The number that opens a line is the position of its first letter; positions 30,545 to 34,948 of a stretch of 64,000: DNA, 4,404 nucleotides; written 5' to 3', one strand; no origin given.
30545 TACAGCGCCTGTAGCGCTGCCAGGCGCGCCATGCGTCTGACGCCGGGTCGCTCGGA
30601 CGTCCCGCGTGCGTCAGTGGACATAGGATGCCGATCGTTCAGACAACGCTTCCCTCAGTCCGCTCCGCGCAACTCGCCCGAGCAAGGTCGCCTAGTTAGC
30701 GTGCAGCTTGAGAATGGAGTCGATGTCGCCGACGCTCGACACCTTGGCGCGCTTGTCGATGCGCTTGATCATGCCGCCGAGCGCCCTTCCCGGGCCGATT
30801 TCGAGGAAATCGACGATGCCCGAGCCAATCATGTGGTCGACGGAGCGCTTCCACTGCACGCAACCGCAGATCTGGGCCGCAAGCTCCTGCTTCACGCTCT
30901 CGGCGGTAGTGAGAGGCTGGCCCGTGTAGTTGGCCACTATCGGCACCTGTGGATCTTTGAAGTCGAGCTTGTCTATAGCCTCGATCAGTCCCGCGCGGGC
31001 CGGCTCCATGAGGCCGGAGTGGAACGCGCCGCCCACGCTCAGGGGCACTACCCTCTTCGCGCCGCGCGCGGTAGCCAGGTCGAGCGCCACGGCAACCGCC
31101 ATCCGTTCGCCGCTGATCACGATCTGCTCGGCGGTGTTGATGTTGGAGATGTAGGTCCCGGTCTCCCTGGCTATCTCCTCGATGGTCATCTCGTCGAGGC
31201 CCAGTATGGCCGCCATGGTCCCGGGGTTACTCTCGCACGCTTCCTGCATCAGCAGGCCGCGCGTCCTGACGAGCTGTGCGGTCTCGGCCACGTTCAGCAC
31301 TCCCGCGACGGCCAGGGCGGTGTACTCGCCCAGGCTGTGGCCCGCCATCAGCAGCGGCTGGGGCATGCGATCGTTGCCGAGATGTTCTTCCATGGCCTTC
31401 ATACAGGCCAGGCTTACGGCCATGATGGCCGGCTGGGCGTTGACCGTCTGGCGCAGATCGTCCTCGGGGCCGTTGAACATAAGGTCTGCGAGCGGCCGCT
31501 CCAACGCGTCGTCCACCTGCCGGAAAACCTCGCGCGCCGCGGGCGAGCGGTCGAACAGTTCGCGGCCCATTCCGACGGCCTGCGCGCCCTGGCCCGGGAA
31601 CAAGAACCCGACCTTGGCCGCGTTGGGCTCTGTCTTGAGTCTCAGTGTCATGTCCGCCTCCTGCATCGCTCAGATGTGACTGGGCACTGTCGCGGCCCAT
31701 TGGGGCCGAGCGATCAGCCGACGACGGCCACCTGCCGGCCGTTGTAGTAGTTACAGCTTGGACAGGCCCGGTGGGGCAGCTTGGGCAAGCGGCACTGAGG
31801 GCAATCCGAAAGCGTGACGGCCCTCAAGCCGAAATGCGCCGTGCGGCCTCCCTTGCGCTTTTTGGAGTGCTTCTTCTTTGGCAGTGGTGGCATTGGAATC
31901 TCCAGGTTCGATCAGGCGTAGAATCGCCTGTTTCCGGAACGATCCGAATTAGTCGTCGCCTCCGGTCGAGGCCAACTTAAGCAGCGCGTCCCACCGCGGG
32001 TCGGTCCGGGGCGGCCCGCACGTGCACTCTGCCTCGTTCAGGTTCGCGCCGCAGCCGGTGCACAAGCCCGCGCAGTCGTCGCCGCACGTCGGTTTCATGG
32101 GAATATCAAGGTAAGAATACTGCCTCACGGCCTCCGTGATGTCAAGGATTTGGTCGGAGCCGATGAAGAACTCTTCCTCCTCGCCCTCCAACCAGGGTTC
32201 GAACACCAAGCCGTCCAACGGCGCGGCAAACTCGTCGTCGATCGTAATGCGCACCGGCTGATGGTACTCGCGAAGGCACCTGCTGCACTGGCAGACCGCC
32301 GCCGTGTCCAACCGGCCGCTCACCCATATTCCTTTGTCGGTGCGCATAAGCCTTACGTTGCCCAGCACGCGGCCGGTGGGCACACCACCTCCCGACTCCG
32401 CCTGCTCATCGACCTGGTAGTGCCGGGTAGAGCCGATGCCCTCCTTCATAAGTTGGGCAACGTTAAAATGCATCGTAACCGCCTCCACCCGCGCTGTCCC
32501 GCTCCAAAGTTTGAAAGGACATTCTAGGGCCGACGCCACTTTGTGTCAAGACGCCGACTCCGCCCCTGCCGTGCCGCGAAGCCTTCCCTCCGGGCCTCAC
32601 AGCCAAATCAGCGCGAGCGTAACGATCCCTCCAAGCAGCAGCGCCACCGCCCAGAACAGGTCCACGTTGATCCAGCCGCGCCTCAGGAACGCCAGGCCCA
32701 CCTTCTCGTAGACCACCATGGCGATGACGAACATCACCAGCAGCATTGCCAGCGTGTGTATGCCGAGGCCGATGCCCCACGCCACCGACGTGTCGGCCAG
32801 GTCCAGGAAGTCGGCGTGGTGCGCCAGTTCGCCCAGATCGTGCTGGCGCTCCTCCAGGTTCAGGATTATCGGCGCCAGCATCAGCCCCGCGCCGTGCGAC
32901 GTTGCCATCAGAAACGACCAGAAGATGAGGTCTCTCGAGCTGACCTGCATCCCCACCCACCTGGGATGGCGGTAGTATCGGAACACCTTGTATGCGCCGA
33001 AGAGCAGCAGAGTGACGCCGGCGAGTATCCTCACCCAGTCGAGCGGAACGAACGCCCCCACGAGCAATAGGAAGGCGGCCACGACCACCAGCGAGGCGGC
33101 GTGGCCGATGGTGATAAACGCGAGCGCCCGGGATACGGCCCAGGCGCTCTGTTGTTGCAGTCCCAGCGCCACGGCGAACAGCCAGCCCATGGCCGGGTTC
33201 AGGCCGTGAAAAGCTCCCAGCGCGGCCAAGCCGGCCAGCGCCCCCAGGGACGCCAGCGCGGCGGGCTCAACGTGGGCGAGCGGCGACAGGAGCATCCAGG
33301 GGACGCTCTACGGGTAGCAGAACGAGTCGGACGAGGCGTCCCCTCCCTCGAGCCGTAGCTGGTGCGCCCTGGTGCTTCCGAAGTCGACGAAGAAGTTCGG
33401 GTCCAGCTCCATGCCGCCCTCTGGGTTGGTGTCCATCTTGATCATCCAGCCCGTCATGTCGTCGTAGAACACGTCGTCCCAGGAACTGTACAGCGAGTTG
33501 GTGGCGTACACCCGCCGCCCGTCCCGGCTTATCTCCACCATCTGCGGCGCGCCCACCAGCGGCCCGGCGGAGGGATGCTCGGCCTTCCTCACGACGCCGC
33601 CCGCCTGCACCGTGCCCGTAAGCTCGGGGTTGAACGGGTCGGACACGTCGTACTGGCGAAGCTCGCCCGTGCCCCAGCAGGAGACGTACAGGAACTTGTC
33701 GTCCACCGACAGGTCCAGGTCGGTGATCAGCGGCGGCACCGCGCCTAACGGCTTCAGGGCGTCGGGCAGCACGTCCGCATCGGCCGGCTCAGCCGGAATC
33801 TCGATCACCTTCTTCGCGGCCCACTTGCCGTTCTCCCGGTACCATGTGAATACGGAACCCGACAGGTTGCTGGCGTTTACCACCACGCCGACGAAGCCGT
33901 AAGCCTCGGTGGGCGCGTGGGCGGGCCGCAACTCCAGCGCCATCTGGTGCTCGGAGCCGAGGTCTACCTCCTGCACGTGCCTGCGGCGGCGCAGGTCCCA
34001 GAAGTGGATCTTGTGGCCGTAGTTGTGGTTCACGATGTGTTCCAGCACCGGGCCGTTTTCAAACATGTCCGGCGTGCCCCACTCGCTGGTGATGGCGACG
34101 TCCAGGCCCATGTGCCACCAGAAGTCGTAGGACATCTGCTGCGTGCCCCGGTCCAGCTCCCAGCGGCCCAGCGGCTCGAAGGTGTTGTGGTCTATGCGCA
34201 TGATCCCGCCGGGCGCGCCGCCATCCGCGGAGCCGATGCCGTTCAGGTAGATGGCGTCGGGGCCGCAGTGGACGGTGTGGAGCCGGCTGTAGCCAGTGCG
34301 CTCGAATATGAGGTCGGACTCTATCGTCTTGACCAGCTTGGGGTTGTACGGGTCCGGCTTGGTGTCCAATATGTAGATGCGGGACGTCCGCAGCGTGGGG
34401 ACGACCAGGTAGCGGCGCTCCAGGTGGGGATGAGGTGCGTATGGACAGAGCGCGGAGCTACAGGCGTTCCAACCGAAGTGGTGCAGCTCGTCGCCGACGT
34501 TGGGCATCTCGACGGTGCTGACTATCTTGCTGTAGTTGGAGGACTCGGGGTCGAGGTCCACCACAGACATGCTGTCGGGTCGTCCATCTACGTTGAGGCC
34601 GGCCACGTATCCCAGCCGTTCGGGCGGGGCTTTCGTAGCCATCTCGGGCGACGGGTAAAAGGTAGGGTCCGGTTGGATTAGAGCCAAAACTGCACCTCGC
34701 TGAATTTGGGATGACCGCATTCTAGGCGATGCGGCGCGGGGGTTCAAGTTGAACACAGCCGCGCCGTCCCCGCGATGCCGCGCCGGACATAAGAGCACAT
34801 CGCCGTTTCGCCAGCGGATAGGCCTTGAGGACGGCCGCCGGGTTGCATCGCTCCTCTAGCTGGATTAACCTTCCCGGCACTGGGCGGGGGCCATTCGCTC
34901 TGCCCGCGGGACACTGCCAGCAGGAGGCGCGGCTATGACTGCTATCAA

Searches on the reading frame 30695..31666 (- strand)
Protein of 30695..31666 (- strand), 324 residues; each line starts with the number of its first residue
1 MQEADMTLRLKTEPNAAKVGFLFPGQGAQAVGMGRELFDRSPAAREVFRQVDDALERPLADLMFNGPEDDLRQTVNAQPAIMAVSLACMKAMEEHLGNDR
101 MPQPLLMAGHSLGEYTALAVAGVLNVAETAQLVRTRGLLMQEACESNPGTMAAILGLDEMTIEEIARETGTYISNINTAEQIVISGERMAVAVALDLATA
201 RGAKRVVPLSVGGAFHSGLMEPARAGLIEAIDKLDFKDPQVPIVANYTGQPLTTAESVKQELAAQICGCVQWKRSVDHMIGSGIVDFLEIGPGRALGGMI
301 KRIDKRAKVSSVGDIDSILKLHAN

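Call 49: search_protein_families(library=ncbifam, proteins=[window:30695-31666:-], max_evalue=0.00001)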
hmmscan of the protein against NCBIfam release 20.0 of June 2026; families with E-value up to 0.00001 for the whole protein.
window:30695-31666:- (324 aa): 8 families
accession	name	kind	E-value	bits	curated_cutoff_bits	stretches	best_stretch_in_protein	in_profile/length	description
TIGR00128.1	fabD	equivalog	2.6e-86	289.7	260.9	1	18-306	2-289/290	ACP S-malonyltransferase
TIGR03131.1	malonate_mdcH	equivalog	3.5e-64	217.1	297.9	1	21-317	3-289/297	malonate decarboxylase subunit epsilon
NF045894.1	PKS_plus_SDR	equivalog_domain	1.9e-54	184.8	1740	1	14-305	527-816/1515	type I polyketide synthase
TIGR02813.1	omega_3_PfaA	subfamily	6.4e-39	132.6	1010.1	1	15-303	577-879/2582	polyketide-type polyunsaturated fatty acid synthase PfaA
NF037941.1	PKS_NbtC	equivalog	2.7e-26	91.8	1150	1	6-290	84-370/1027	nocobactin polyketide synthase NbtC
NF037940.1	PKS_MbtD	equivalog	5.4e-23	81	1150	1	13-296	86-366/978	mycobactin polyketide synthase MbtD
NF040607.1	mycolic_Pks13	equivalog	1.9e-15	55.5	2100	1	13-293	659-943/1680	polyketide synthase Pks13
NF041183.1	Pks2_ls1_myc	equivalog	7.2e-10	36.4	2400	1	21-296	535-806/2086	sulfolipid-1 biosynthesis phthioceranic/hydroxyphthioceranic acid synthase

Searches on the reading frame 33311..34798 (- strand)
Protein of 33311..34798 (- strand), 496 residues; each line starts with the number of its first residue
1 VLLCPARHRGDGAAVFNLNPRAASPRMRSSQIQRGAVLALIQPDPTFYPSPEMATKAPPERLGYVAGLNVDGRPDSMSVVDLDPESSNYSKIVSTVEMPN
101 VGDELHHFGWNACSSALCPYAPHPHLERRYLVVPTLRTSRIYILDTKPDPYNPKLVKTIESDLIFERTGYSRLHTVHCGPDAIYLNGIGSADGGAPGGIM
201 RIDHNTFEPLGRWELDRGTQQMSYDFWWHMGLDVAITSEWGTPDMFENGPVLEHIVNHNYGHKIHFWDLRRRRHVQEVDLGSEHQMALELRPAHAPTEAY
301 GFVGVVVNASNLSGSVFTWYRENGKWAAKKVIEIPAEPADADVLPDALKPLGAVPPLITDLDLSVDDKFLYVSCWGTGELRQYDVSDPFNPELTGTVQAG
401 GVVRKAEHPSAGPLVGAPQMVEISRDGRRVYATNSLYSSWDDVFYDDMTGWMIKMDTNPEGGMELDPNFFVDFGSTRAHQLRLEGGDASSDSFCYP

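Call 49: search_protein_families(library=ncbifam, proteins=[window:33311-34798:-], max_evalue=0.00001)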
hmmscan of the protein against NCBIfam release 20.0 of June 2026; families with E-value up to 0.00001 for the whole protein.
window:33311-34798:- (496 aa): 1 family
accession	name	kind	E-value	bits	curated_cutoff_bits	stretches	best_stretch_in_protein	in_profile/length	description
NF052453.1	MthilOxMtoX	equivalog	1.3e-30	106.1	650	1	62-484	21-401/408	methanethiol oxidase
